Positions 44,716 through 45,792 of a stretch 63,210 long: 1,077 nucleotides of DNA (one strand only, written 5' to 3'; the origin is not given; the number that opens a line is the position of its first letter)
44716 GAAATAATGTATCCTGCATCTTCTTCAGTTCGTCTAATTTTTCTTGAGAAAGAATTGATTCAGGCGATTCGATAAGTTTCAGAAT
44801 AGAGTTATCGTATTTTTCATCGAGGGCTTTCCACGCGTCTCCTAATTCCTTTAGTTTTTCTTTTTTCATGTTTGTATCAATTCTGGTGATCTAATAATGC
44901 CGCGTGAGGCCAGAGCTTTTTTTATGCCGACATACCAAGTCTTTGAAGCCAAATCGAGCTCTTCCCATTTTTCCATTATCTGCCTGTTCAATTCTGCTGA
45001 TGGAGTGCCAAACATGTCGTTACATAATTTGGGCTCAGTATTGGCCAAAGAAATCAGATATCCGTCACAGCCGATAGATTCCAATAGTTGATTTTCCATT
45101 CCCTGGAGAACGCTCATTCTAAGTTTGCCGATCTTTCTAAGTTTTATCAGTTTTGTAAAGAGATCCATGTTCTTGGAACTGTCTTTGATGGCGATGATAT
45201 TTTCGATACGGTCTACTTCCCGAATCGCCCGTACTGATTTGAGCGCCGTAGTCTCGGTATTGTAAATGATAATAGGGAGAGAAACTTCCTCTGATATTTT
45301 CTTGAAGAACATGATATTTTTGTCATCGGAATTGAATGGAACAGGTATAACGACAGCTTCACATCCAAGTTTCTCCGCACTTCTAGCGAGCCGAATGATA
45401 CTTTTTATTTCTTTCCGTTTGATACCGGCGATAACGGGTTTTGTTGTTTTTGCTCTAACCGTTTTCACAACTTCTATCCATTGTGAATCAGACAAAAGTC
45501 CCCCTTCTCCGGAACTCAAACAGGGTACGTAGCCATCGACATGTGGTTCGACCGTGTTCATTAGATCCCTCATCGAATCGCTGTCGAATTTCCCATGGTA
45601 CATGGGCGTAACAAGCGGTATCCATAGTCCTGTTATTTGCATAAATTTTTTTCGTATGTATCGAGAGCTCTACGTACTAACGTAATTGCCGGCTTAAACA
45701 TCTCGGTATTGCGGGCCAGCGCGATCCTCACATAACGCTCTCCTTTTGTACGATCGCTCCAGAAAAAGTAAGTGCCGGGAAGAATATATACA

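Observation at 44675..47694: RohP/MppP-like O2-dependent arginine oxidase plus RohR-like aldolase operon in a CPR-type genome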

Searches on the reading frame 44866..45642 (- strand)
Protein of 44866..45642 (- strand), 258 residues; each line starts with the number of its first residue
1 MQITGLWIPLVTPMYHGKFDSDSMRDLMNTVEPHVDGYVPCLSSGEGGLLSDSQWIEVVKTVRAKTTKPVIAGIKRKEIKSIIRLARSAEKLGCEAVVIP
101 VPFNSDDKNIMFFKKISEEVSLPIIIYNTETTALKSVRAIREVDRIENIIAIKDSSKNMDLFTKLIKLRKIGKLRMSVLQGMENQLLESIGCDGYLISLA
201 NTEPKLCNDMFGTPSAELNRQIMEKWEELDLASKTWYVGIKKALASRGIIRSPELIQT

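Call 4: search_protein_families(library=pfam, proteins=[window:44866-45642:-], max_evalue=0.01)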
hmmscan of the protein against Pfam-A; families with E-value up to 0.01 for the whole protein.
window:44866-45642:- (258 aa): 1 family
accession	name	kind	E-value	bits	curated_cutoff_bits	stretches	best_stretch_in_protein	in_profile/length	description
PF00701.28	DHDPS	-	7.1e-25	87.8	22.1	1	4-253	3-265/289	Dihydrodipicolinate synthetase family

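Call 5: search_protein_families(library=ncbifam, proteins=[window:44866-45642:-], max_evalue=0.01)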
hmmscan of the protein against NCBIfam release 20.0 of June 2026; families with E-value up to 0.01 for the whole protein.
window:44866-45642:- (258 aa): 7 families
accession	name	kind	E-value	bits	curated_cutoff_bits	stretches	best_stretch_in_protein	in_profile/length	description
TIGR00674.1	dapA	equivalog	2.5e-25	88.9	206.15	1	10-254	6-263/286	4-hydroxy-tetrahydrodipicolinate synthase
TIGR02313.1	HpaI-NOT-DapA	exception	2.2e-13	49.7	396.7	1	7-211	5-219/294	2,4-dihydroxyhept-2-ene-1,7-dioic acid aldolase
NF040954.1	Arch_KDGaldase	equivalog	6.9e-13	48.6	390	1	8-210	5-209/288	bifunctional 2-dehydro-3-deoxy-phosphogluconate/2-dehydro-3-deoxy-6-phosphogalactonate aldolase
NF002958.0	PRK03620.1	subfamily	7.2e-13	48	278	1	13-183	22-193/307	5-dehydro-4-deoxyglucarate dehydratase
NF003164.0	PRK04147.1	equivalog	1.9e-11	43.8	281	1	3-165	4-176/294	N-acetylneuraminate lyase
TIGR03249.1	KdgD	equivalog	2.4e-11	43.3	373.95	1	35-213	43-227/299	5-dehydro-4-deoxyglucarate dehydratase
TIGR00683.1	nanA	equivalog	1.6e-05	24.4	382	1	16-165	15-173/293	N-acetylneuraminate lyase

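Call 7: search_solved_structures(query=window:44866-45642:-, max_evalue=0.01, show_alignments=2)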
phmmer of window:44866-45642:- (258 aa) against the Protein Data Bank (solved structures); distinct sequences matched with E-value up to 0.01: 97 (the best 60 are shown).
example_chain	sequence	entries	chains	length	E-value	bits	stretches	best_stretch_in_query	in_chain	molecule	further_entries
3flu_A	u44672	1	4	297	1.7e-17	67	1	3-211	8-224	Dihydrodipicolinate synthase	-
3a5f_A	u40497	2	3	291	1.2e-16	64.1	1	5-211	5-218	Dihydrodipicolinate synthase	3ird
6t3t_B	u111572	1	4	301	1.7e-16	63.7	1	1-206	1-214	4-hydroxy-tetrahydrodipicolinate synthase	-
2ehh_A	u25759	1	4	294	1.1e-15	61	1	5-205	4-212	Dihydrodipicolinate synthase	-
4nq1_A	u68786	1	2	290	9.6e-15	58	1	4-170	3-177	4-hydroxy-tetrahydrodipicolinate synthase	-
1o5k_A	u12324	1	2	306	1e-14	57.9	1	5-251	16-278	4-hydroxy-tetrahydrodipicolinate synthase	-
3pud_A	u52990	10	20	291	1.4e-14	57.5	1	4-216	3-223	Dihydrodipicolinate synthase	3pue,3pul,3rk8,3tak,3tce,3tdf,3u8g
3na8_A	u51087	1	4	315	1.5e-14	57.3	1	25-211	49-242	putative dihydrodipicolinate synthetase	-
3pb2_A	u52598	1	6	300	3.7e-14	56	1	4-226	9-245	Dihydrodipicolinate synthase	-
6mqh_A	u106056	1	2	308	4.6e-14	55.7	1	2-210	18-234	4-hydroxy-tetrahydrodipicolinate synthase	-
3pb0_A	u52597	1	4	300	5.7e-13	52.2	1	4-251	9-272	Dihydrodipicolinate synthase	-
3noe_A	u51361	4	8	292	1.9e-12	50.4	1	3-212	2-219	Dihydrodipicolinate synthase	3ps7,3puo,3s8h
2vc6_A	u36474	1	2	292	2.2e-12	50.2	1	8-210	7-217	DIHYDRODIPICOLINATE SYNTHASE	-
2yxg_A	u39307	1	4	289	2.5e-12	50.1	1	4-210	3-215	Dihydrodipicolinate synthase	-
3qze_A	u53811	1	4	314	2.6e-12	50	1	3-212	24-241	Dihydrodipicolinate synthase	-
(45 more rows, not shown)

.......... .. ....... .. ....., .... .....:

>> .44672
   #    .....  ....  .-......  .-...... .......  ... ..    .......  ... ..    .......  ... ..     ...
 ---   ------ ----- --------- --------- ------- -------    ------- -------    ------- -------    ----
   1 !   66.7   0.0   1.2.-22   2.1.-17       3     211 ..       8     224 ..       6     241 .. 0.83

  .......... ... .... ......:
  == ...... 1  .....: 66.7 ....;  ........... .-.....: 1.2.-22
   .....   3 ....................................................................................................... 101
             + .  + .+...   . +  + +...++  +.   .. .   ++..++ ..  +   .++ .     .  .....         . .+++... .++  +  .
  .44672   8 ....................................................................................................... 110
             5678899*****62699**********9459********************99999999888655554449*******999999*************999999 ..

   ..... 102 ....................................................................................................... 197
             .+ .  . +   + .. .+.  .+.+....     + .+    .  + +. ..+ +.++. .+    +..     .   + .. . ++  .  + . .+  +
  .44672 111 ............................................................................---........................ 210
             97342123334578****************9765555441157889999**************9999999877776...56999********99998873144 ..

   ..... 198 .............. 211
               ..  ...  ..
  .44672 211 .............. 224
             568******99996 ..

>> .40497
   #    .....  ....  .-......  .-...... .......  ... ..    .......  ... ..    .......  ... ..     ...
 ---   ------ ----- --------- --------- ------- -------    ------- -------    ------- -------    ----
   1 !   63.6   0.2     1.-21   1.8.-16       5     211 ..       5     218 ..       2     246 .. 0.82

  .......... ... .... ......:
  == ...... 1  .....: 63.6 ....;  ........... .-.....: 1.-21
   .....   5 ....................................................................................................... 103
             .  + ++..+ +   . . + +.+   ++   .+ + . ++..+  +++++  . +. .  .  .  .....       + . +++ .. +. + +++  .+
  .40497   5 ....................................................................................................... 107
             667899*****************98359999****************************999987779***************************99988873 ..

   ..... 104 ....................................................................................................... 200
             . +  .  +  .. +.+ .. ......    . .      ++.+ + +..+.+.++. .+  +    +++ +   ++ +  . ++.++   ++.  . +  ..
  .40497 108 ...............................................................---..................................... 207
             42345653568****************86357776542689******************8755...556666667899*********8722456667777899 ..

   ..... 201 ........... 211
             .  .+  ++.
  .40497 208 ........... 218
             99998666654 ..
